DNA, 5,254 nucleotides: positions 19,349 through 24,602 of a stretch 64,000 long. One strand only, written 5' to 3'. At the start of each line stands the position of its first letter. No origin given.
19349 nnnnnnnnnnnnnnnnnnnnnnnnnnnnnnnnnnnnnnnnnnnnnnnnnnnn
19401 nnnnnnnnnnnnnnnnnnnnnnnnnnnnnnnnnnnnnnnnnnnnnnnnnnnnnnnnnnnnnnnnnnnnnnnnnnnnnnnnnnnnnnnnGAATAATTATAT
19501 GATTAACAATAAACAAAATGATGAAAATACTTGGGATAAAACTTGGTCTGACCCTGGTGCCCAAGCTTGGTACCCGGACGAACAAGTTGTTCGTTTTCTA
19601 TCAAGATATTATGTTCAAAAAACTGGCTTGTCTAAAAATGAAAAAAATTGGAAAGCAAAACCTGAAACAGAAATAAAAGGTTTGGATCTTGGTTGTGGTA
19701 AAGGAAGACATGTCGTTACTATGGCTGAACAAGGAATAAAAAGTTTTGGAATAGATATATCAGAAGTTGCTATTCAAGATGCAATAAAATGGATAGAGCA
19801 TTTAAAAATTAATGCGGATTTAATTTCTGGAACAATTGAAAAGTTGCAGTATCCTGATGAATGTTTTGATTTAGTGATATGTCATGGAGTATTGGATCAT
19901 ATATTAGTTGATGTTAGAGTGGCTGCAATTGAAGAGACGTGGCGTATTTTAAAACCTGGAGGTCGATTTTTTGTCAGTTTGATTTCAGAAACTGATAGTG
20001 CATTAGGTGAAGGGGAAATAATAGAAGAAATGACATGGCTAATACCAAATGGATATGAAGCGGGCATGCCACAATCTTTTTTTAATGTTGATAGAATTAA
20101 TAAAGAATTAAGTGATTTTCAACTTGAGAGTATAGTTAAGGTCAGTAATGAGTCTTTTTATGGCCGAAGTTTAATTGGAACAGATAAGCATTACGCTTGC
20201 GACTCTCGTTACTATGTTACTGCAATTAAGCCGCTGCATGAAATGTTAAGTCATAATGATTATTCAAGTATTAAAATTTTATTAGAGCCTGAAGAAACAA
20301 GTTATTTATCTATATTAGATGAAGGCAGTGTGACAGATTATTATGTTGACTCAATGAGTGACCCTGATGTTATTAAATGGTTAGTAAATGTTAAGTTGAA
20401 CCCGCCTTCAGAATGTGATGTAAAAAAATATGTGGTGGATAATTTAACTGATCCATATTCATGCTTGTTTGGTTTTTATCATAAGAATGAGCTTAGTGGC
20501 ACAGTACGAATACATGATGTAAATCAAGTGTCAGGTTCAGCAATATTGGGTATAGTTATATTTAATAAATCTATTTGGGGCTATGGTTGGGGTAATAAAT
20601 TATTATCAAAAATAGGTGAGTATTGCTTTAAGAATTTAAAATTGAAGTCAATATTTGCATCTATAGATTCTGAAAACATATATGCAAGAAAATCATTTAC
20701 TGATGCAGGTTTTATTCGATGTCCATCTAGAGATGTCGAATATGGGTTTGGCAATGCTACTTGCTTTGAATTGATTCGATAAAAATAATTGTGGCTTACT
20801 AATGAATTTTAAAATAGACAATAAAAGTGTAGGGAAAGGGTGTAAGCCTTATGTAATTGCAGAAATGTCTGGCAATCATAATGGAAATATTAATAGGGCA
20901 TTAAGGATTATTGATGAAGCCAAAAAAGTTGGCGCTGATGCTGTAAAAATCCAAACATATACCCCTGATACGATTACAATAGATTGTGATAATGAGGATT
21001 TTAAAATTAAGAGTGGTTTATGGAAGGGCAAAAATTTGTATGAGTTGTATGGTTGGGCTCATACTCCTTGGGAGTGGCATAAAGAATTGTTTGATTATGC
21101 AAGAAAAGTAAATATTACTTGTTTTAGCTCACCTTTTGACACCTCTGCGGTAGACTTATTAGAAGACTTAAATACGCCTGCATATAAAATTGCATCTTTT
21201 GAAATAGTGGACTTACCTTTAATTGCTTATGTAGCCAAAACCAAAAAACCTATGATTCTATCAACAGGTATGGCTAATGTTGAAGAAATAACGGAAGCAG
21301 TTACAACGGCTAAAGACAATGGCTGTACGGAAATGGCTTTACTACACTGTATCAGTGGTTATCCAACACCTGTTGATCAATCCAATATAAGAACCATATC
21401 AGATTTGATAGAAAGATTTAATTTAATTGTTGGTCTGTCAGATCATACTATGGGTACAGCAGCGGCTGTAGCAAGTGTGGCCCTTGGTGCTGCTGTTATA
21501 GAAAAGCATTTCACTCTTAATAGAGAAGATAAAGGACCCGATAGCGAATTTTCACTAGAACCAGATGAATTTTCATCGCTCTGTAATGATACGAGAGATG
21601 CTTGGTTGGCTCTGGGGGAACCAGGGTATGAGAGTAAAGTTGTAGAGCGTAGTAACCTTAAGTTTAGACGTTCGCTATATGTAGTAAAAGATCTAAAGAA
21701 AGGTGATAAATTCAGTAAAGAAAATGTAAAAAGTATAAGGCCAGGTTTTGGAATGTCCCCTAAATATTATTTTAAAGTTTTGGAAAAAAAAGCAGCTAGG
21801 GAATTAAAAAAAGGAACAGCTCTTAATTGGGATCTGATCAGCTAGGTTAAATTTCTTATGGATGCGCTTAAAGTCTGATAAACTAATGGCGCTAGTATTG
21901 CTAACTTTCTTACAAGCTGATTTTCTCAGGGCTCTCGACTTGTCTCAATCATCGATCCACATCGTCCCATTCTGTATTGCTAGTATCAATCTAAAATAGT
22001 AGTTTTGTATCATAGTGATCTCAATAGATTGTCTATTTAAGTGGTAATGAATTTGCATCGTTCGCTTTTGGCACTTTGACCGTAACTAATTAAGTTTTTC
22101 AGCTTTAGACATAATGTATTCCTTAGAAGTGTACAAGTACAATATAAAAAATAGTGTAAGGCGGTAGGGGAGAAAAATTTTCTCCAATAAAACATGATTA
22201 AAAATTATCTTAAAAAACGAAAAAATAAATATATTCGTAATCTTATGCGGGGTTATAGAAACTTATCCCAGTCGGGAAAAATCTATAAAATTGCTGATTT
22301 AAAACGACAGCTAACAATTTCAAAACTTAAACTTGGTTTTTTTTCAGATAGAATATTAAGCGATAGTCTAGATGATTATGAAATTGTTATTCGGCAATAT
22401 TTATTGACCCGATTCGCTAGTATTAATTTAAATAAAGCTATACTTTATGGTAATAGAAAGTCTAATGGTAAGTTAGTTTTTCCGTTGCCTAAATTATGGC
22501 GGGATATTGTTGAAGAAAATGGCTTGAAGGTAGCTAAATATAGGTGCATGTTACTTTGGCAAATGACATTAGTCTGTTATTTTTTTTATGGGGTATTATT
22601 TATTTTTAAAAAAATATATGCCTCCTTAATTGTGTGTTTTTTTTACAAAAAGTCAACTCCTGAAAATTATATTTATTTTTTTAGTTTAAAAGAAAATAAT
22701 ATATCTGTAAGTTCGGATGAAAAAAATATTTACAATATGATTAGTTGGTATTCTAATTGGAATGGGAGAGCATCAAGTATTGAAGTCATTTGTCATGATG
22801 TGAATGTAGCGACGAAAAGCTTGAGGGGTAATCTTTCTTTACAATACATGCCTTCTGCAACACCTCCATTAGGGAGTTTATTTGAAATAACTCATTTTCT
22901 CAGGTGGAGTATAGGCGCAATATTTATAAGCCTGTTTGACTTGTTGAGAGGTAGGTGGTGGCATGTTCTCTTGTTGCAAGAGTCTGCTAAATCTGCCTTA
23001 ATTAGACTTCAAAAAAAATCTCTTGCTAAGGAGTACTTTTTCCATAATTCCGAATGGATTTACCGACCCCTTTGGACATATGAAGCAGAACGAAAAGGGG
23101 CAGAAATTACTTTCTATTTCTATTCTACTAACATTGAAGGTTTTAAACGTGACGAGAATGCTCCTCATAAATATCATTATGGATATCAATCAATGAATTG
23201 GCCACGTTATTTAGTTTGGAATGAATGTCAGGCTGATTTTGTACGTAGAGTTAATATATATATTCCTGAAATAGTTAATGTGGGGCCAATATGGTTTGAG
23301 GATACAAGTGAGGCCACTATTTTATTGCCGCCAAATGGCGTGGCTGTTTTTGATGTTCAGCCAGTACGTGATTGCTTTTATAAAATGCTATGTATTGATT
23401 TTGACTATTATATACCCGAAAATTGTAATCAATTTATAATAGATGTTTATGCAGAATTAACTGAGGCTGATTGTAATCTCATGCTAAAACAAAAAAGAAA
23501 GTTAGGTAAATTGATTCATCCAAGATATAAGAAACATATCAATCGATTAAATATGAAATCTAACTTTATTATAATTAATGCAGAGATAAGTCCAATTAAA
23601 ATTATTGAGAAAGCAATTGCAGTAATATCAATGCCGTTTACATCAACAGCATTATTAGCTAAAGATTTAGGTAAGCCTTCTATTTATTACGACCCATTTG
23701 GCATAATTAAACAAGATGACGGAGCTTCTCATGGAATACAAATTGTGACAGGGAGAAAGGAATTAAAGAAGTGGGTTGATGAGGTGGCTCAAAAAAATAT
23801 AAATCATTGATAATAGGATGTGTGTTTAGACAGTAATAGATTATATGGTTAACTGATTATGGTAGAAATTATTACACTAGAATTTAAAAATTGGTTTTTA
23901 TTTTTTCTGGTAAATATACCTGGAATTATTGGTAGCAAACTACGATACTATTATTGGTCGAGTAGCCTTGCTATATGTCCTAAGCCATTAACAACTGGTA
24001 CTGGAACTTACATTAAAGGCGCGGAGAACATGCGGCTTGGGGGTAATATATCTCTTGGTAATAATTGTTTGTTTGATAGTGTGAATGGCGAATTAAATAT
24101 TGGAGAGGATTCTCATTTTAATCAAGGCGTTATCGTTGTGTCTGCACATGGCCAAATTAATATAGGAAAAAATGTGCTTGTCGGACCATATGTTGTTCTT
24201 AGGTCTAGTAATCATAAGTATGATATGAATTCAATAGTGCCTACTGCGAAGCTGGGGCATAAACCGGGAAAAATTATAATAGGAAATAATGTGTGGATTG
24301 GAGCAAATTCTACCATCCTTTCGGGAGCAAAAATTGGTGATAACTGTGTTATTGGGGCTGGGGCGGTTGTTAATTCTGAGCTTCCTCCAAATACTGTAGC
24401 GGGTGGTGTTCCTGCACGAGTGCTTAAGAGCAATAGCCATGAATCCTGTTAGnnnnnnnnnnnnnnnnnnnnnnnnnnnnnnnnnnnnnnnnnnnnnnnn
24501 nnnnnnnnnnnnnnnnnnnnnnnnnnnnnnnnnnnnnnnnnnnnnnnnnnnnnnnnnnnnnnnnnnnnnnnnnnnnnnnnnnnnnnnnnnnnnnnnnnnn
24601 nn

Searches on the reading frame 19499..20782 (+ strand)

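Call 5: search_protein_families(library=ncbifam, proteins=[window:19499-20782:+], max_evalue=0.1)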
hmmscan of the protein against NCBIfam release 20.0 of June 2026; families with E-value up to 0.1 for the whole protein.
window:19499-20782:+ (427 aa): 55 families (the best 25 are shown)
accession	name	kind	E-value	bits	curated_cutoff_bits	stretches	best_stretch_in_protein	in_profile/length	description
NF045667.1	MTase_DVU1556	equivalog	4.2e-15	55.8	155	1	61-160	26-120/213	DVU_1556 family methyltransferase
TIGR01983.1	UbiG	equivalog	1.1e-14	54.3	102.95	1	38-185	32-178/228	bifunctional 2-polyprenyl-6-hydroxyphenol methylase/3-demethylubiquinol 3-O-methyltransferase UbiG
NF045649.1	2X_seleno_MduS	exception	3.3e-13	49.3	380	1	62-179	46-167/338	methyltransferase domain-containing selenoprotein MduS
NF041536.1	ArsM_DUF2284_UU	exception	2.8e-12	45.7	575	1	62-160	81-181/459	arsenite methyltransferase/DUF2284 domain selenoprotein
NF043040.1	corrin_prot_MT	hypoth_equivalog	4.3e-12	45.9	180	1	61-159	45-147/216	corrinoid protein-associated methyltransferase CpaM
NF041537.1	ArsM_AhpD_UU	exception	7.6e-12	44.7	510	1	61-160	80-181/345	arsenite methyltransferase/AhpD domain selenoprotein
NF047649.1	MTase_UXPK_star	exception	2.4e-11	43.2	460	1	62-160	82-182/283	methyltransferase/UXPK-star double selenoprotein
NF008823.0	PRK11873.1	subfamily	3.3e-11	43.2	263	1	62-162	82-184/272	arsenite methyltransferase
NF040539.1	AST_met_ArsM_2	exception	2.8e-09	37.2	240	1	60-158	59-162/262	putative arsinothricin biosynthesis methyltransferase ArsM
TIGR01934.1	MenG_MenH_UbiE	subfamily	4e-09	36.1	158.35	1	53-165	35-147/223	ubiquinone/menaquinone biosynthesis methyltransferase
NF001244.0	PRK00216.1-5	equivalog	2.3e-08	33.6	216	1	54-159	45-153/236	bifunctional demethylmenaquinone methyltransferase/2-methoxy-6-polyprenyl-1,4-benzoquinol methylase UbiE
NF008992.0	PRK12335.1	equivalog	2.1e-07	30.4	303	1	36-155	99-219/289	SAM-dependent methyltransferase TehB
TIGR02021.1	BchM-ChlM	equivalog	9.5e-07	28.4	158.9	1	60-134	57-130/218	magnesium protoporphyrin IX methyltransferase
NF001242.0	PRK00216.1-3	equivalog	9.8e-07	28.4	351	1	54-166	67-182/258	bifunctional demethylmenaquinone methyltransferase/2-methoxy-6-polyprenyl-1,4-benzoquinol methylase UbiE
TIGR02072.1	BioC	equivalog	1e-06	28.7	184.95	1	58-163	35-136/244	malonyl-ACP O-methyltransferase BioC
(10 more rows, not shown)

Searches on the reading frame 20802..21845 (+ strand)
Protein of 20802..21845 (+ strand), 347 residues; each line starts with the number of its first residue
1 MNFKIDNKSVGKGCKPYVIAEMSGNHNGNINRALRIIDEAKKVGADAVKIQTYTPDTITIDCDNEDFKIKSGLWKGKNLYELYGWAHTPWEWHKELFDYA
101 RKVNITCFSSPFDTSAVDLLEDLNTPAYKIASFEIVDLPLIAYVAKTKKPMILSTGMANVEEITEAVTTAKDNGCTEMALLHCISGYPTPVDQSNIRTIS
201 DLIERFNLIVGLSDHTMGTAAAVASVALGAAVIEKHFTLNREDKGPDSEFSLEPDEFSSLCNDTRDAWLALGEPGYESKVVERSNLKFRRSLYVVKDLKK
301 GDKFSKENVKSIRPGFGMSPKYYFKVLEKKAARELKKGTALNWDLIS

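Call 74: search_protein_families(library=pfam, proteins=[window:20802-21845:+], max_evalue=0.0001)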
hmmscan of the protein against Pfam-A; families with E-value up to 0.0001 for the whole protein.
window:20802-21845:+ (347 aa): 2 families
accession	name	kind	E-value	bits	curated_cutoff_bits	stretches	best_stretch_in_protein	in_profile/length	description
PF03102.20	NeuB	-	3e-92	308.9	22.1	1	36-273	1-238/241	NeuB family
PF08666.17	SAF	-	3.7e-08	34.2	21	1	289-346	1-62/63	SAF domain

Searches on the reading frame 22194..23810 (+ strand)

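Call 5: search_protein_families(library=ncbifam, proteins=[window:22194-23810:+], max_evalue=0.1)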
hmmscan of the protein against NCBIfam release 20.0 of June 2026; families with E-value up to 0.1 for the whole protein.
window:22194-23810:+ (538 aa): 1 family
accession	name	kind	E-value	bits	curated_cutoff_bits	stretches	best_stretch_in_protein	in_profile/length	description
TIGR04417.1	PFTS_polysacc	subfamily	1.8e-101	340.6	100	1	27-529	4-522/522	polysaccharide biosynthesis PFTS motif protein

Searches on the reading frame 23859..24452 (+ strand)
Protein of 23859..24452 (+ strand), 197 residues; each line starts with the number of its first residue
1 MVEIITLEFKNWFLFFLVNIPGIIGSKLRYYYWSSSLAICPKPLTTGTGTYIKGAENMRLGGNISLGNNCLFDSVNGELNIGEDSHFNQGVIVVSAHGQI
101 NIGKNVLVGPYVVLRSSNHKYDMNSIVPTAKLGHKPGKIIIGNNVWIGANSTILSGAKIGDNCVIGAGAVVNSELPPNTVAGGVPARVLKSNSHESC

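Call 74: search_protein_families(library=pfam, proteins=[window:23859-24452:+], max_evalue=0.0001)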
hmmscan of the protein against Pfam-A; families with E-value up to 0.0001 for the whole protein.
window:23859-24452:+ (197 aa): 2 families
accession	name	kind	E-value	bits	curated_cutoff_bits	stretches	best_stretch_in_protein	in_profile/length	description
PF00132.30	Hexapep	-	3.6e-16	58.5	27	1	139-172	2-35/36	Bacterial transferase hexapeptide (six repeats)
PF14602.12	Hexapep_2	-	4.5e-11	42.7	27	1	139-172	2-33/34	Hexapeptide repeat of succinyl-transferase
